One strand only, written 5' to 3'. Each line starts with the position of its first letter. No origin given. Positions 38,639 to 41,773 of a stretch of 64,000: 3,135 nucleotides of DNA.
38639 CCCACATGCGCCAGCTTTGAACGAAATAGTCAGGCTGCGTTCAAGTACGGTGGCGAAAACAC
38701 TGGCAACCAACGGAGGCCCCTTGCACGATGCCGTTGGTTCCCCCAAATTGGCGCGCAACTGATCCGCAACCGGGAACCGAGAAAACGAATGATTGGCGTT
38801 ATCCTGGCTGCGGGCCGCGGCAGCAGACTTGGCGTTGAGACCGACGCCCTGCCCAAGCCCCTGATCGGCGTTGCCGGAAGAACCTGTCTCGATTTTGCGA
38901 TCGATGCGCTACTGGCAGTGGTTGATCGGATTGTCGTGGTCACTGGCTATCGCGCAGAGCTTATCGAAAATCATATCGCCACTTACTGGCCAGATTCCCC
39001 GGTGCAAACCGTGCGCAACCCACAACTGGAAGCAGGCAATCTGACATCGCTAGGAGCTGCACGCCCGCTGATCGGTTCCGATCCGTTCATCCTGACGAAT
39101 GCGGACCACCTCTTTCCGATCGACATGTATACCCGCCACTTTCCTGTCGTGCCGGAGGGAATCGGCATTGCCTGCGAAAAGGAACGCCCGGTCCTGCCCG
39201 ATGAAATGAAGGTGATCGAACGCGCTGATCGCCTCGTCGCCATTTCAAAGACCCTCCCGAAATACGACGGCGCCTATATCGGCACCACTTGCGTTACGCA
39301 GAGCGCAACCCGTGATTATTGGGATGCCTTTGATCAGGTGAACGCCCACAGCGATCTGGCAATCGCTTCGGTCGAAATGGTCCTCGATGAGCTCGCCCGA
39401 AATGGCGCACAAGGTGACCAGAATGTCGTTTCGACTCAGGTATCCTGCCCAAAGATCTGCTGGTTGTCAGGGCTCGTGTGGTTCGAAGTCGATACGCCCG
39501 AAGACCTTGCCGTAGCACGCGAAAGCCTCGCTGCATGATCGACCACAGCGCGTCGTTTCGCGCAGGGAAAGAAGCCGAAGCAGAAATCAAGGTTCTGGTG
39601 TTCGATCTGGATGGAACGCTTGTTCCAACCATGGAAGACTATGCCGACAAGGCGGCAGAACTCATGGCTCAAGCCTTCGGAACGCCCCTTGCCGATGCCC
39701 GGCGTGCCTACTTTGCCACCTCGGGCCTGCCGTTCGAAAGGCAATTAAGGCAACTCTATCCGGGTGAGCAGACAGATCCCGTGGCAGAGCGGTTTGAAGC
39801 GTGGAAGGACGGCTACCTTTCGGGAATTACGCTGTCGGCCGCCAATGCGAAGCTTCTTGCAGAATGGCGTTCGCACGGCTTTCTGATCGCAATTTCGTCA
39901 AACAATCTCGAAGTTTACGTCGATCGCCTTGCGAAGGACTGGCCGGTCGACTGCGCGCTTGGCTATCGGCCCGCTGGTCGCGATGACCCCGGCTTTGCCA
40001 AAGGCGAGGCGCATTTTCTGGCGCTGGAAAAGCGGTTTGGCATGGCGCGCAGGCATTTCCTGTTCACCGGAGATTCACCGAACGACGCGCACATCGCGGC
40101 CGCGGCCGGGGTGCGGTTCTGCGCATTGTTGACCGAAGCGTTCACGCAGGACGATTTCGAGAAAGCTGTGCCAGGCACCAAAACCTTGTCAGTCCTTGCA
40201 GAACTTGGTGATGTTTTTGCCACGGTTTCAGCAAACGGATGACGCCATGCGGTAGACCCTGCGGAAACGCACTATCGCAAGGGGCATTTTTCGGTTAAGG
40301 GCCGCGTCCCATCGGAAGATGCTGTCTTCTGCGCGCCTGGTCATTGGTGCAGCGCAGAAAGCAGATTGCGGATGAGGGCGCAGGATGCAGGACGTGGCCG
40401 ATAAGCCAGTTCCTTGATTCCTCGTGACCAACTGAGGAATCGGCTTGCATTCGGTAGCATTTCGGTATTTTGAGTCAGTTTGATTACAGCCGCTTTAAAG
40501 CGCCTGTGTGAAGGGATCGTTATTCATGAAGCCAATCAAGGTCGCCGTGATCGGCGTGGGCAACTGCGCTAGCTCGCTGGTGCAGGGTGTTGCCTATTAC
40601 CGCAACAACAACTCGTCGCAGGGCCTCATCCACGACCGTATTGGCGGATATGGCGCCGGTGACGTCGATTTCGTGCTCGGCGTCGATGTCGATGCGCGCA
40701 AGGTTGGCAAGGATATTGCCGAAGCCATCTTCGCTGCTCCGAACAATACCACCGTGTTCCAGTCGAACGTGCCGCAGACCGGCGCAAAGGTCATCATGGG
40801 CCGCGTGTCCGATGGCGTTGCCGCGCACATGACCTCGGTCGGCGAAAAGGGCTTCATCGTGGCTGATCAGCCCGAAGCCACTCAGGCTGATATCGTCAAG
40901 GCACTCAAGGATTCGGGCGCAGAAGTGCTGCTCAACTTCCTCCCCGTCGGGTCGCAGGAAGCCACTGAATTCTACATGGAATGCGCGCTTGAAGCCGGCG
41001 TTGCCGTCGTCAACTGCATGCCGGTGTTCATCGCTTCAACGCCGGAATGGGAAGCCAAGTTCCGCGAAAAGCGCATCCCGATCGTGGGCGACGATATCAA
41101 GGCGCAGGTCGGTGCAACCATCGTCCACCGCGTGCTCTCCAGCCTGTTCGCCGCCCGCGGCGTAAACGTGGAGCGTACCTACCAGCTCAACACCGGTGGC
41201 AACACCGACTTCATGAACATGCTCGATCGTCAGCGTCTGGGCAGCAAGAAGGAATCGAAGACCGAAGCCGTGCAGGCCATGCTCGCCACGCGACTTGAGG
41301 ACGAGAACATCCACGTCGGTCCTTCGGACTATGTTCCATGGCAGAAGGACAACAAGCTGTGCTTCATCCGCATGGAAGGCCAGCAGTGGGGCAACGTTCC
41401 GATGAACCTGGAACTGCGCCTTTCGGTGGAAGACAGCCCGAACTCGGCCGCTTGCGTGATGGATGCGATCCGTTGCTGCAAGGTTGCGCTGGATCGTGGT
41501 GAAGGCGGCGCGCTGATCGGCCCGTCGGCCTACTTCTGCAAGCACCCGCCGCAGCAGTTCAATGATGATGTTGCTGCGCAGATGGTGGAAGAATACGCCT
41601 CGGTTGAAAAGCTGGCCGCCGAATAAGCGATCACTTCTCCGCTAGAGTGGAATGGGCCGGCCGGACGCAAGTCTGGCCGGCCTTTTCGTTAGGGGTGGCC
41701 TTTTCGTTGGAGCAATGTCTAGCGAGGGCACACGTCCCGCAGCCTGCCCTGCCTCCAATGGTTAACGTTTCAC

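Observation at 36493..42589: ino1-centred cluster: two cytidylyltransferase-like genes, two CDP-alcohol phosphotransferases and a HAD phosphatase, a candidate CDP-inositol head-group pathway of unknown product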

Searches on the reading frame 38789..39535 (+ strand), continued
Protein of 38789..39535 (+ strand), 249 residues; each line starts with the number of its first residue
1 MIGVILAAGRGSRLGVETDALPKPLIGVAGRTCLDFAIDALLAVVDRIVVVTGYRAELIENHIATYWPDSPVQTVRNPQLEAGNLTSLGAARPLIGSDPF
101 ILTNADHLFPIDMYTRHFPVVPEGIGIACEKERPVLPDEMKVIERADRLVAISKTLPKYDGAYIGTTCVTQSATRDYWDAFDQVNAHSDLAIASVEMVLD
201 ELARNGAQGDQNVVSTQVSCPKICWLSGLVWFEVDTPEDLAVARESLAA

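Call 55: find_encoding_contigs(protein=P0276, flank=8000, max_places=1)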
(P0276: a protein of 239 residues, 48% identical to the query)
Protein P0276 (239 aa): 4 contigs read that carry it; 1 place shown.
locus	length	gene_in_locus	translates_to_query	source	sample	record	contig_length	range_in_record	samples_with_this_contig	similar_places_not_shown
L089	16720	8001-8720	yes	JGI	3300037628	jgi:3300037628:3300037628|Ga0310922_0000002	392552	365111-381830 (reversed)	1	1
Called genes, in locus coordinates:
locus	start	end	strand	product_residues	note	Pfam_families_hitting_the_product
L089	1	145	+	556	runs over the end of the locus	PF02789:Peptidase_M17_N, PF00883:Peptidase_M17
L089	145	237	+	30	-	-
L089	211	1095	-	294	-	PF00126:HTH_1, PF03466:LysR_substrate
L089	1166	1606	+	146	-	PF03992:ABM (weak)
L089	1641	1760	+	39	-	-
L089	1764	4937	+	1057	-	PF00989:PAS, PF13426:PAS_9, PF08448:PAS_4, PF13426:PAS_9, PF08447:PAS_3, PF00989:PAS, PF08448:PAS_4, PF13426:PAS_9, +11 more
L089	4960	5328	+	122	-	PF00072:Response_reg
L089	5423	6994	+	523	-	PF01546:Peptidase_M20, PF07687:M20_dimer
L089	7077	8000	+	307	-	PF01066:CDP-OH_P_transf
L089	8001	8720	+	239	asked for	PF00483:NTP_transferase, PF12804:NTP_transf_3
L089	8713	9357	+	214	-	PF00702:Hydrolase, PF12710:HAD, PF13419:HAD_2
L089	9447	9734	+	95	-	-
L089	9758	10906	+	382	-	PF13646:HEAT_2 (faint), PF02985:HEAT (faint)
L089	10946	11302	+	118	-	PF00903:Glyoxalase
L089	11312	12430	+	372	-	PF02515:CoA_transf_3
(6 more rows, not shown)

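Call 56: find_encoding_contigs(protein=P0263, flank=8000, max_places=1)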
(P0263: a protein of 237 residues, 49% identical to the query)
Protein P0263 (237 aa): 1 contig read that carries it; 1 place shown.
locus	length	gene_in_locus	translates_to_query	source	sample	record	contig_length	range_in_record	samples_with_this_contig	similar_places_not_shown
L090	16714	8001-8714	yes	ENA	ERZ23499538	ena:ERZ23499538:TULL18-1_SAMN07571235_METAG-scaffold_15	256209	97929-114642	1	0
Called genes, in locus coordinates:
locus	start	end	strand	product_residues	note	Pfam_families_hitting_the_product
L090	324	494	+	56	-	-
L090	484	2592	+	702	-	PF00460:Flg_bb_rod (weak), PF22638:FlgK_D1, PF06429:Flg_bbr_C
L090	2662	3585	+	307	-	PF00700:Flagellin_C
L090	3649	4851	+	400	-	PF00733:Asn_synthase (weak), PF03054:tRNA_Me_trans, PF06508:QueC (faint), PF24167:DUF7411 (faint), PF20259:tRNA_Me_trans_M, PF20258:tRNA_Me_trans_C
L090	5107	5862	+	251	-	PF16694:Cytochrome_P460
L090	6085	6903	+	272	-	PF05552:MS_channel_1st_1, PF21088:MS_channel_1st, PF00924:MS_channel_2nd, PF21082:MS_channel_3rd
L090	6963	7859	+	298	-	PF01066:CDP-OH_P_transf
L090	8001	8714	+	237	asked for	PF00483:NTP_transferase, PF12804:NTP_transf_3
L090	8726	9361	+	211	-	PF00702:Hydrolase, PF12710:HAD, PF13419:HAD_2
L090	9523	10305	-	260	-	PF01226:Form_Nir_trans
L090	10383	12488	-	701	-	PF00912:Transgly, PF00905:Transpeptidase, PF06832:BiPBP_C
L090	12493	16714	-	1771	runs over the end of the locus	PF21142:A2M_bMG2 (weak), PF11974:bMG3, PF01835:MG2, PF17972:bMG5, PF17962:bMG6, PF07703:A2M_BRD, PF07678:TED_complement, PF17973:bMG10, +1 more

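Call 73: search_protein_families(library=ncbifam, proteins=[L088:4135-5637:+], max_evalue=0.001)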
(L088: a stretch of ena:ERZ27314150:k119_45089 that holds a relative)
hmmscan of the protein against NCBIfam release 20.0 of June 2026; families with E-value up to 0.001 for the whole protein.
L088:4135-5637:+ (500 aa): 0 families

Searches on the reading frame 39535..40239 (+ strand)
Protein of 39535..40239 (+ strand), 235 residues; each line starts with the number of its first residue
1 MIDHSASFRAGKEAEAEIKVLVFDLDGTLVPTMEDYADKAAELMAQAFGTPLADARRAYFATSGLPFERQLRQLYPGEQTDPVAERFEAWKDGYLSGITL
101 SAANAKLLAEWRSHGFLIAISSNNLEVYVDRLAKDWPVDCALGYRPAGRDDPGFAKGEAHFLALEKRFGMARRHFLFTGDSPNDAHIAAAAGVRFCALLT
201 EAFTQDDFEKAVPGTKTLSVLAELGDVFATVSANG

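Call 3: search_protein_families(library=pfam, proteins=[window:39535-40239:+], max_evalue=0.01)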
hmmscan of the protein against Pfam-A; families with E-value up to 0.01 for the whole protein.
seq(235 aa): 5 families
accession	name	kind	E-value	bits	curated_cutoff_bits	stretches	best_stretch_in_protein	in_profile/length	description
PF00702.32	Hydrolase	-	4.7e-12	47.1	26.4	1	18-192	1-191/191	haloacid dehalogenase-like hydrolase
PF12710.13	HAD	-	5.3e-11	43.7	27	1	21-187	1-187/189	haloacid dehalogenase-like hydrolase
PF13419.12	HAD_2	-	9.9e-11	42.5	23.8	1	22-197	2-177/178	Haloacid dehalogenase-like hydrolase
PF13242.12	Hydrolase_like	-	0.00013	22.3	22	1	161-223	10-74/75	HAD-hyrolase-like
PF12689.13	Acid_PPase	-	0.006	16.9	27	0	19-37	4-22/169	Acid Phosphatase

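Call 4: search_protein_families(library=ncbifam, proteins=[window:39535-40239:+], max_evalue=0.01)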
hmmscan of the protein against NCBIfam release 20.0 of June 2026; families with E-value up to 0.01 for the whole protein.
seq(235 aa): 14 families
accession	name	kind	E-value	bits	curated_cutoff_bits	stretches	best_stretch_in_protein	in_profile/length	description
NF009695.0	PRK13222.1-2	equivalog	3.9e-10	39.6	225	1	16-197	4-192/226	phosphoglycolate phosphatase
NF009697.0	PRK13222.1-4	equivalog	1.5e-08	34.2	327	1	16-230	5-221/232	phosphoglycolate phosphatase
TIGR01449.2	PGP_bact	equivalog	2e-08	34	180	1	165-224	151-209/213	phosphoglycolate phosphatase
NF009698.0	PRK13223.1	equivalog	9.4e-06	25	466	1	19-198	14-200/272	phosphoglycolate phosphatase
NF009694.0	PRK13222.1-1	equivalog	3.4e-05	23.3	415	1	160-195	172-207/252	phosphoglycolate phosphatase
TIGR01488.1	HAD-SF-IB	subfamily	3.6e-05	23.8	45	1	21-150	2-124/177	HAD-IB family phosphatase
TIGR01484.1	HAD-SF-IIB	subfamily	0.0001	22.4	41.8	0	153-194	178-218/221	HAD-IIB family hydrolase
TIGR01681.1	HAD-SF-IIIC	subfamily_domain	0.00019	22.3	35.75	0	19-37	1-19/132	HAD-IIIC family phosphatase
TIGR01662.1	HAD-SF-IIIA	subfamily_domain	0.00061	19.9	44.6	0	19-40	1-21/141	HAD-IIIA family hydrolase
TIGR01490.1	HAD-SF-IB-hyp1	subfamily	0.0029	17.9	98.3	1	22-146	3-134/202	HAD-IB family hydrolase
TIGR01668.1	YqeG_hyp_ppase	hypoth_equivalog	0.0037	16.8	89.1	0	13-40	20-47/170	YqeG family HAD IIIA-type phosphatase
TIGR02009.1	PGMB-YQAB-SF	subfamily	0.004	17.4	153.35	1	19-81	2-64/186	beta-phosphoglucomutase family hydrolase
TIGR01491.1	HAD-SF-IB-PSPlk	hypoth_equivalog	0.0049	16.6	151.9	0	17-33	3-19/201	phosphoserine phosphatase-like hydrolase, archaeal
NF002245.0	PRK01158.1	equivalog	0.0078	15.5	198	0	156-196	158-197/233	phosphoglycolate phosphatase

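Call 75: search_solved_structures(query=window:39535-40239:+, max_evalue=0.01)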
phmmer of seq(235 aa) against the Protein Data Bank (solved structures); distinct sequences matched with E-value up to 0.01: 5.
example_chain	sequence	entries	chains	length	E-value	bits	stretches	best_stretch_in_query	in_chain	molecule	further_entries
2hsz_A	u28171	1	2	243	6.1e-07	32.3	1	17-196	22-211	novel predicted phosphatase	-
4ex6_A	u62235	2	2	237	6.9e-05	25.6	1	10-199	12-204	AlnB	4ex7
2hdo_A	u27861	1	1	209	0.00094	21.9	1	19-199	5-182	Phosphoglycolate phosphatase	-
3d6j_A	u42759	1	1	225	0.0021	20.7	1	84-225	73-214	Putative haloacid dehalogenase-like hydrolase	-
3e58_A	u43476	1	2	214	0.0084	18.8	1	16-206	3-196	putative Beta-phosphoglucomutase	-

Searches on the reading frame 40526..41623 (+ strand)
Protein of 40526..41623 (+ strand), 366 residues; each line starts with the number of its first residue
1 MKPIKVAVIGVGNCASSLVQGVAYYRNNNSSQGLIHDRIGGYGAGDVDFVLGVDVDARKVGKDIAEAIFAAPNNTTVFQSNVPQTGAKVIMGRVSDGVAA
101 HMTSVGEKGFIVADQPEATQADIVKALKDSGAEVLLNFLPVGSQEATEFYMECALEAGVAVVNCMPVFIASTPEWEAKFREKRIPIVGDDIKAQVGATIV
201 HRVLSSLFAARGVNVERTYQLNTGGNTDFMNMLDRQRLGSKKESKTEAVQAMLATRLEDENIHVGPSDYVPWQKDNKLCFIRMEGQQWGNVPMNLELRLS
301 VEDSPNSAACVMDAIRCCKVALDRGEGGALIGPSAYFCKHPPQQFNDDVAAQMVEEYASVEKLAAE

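Call 3: search_protein_families(library=pfam, proteins=[window:40526-41623:+], max_evalue=0.01)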
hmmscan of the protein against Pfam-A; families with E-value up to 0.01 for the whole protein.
seq(366 aa): 1 family
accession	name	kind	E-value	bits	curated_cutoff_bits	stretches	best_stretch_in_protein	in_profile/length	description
PF01658.22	Inos-1-P_synth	-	3e-36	124.3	27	1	196-304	1-107/107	Myo-inositol-1-phosphate synthase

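Call 4: search_protein_families(library=ncbifam, proteins=[window:40526-41623:+], max_evalue=0.01)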
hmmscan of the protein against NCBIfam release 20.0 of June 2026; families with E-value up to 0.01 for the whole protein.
seq(366 aa): 1 family
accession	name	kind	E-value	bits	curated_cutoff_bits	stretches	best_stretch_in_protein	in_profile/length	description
TIGR03450.1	mycothiol_INO1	equivalog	2.4e-127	425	638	1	4-357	1-354/355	inositol-3-phosphate synthase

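Call 74: search_solved_structures(query=window:40526-41623:+, max_evalue=0.00001)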
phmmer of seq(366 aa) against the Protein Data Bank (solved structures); distinct sequences matched with E-value up to 0.00001: 4.
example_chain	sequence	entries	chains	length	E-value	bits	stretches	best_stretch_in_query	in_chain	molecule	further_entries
1gr0_A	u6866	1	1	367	2.2e-115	388.7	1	4-357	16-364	INOSITOL-3-PHOSPHATE SYNTHASE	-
6k96_A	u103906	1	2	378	9.5e-57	195.9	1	3-341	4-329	Five-membered-cyclitol-phosphate synthase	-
3cin_A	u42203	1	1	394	2.1e-22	83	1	118-343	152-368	Myo-inositol-1-phosphate synthase-related protein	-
7nwr_B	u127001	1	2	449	1.9e-11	46.9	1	121-349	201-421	Inositol-3-phosphate synthase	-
